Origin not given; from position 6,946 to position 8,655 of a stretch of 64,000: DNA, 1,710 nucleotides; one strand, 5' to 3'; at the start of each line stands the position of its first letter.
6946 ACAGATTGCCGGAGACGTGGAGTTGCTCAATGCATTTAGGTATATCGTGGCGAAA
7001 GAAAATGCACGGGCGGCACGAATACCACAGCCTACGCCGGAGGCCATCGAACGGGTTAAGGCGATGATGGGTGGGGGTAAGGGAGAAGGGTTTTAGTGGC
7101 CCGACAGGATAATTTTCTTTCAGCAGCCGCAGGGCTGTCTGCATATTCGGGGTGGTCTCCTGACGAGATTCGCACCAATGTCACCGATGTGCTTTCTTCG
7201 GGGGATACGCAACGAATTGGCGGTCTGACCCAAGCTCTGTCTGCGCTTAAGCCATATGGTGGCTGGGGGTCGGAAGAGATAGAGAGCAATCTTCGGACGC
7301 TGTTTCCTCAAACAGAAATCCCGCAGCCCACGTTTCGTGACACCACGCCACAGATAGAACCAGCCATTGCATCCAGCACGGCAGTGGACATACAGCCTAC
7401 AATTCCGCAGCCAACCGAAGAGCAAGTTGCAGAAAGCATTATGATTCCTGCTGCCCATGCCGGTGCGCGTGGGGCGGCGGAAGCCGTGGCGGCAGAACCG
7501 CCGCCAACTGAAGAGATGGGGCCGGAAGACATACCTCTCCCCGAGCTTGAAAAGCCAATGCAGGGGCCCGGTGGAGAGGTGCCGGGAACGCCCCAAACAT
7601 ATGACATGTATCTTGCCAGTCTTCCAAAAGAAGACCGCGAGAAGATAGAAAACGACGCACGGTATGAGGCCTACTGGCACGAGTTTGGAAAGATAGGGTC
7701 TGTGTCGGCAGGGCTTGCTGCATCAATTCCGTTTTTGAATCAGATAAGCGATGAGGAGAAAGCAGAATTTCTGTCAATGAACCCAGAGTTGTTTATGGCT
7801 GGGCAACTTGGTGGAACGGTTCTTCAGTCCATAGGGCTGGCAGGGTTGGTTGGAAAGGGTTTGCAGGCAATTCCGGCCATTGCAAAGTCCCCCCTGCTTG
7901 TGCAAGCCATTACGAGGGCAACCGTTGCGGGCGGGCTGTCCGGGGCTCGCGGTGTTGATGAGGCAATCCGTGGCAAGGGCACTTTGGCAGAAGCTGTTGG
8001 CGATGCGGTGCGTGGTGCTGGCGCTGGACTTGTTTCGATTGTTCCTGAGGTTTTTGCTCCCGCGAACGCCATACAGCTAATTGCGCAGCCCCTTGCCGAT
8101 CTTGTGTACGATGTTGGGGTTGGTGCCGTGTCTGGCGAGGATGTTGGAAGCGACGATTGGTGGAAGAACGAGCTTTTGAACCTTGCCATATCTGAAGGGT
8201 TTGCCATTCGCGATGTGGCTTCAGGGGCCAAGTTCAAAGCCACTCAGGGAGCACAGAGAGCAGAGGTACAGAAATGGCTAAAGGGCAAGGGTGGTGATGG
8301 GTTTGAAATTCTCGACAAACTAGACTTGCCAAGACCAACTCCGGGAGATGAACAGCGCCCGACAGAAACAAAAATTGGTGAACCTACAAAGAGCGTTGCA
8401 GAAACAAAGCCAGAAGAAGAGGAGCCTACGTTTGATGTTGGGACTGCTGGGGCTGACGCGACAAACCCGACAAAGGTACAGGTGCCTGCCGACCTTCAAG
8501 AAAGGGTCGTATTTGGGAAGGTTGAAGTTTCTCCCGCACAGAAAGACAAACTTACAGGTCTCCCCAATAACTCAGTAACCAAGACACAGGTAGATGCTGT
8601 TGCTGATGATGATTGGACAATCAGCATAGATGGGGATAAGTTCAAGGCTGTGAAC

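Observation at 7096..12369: Complete GGDEF (GGEEF) diguanylate-cyclase domain embedded in a 1757 aa virion protein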

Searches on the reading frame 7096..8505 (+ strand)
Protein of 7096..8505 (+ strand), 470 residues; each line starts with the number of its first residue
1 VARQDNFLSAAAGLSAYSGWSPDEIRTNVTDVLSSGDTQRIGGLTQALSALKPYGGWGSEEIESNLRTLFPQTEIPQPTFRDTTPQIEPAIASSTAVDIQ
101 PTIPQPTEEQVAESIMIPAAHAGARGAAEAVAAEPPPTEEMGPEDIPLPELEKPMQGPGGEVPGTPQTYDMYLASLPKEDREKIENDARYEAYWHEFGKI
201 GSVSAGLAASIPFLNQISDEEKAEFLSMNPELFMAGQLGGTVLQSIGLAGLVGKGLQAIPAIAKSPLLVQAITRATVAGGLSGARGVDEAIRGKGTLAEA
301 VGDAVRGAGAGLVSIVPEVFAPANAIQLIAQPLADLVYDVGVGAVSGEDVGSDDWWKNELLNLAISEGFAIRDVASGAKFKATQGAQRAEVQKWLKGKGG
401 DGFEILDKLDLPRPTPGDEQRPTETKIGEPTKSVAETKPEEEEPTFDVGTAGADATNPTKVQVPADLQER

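Call 90: search_solved_structures(query=window:7096-8505:+, max_evalue=1)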
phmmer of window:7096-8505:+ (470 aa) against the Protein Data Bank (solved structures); distinct sequences matched with E-value up to 1: 0.
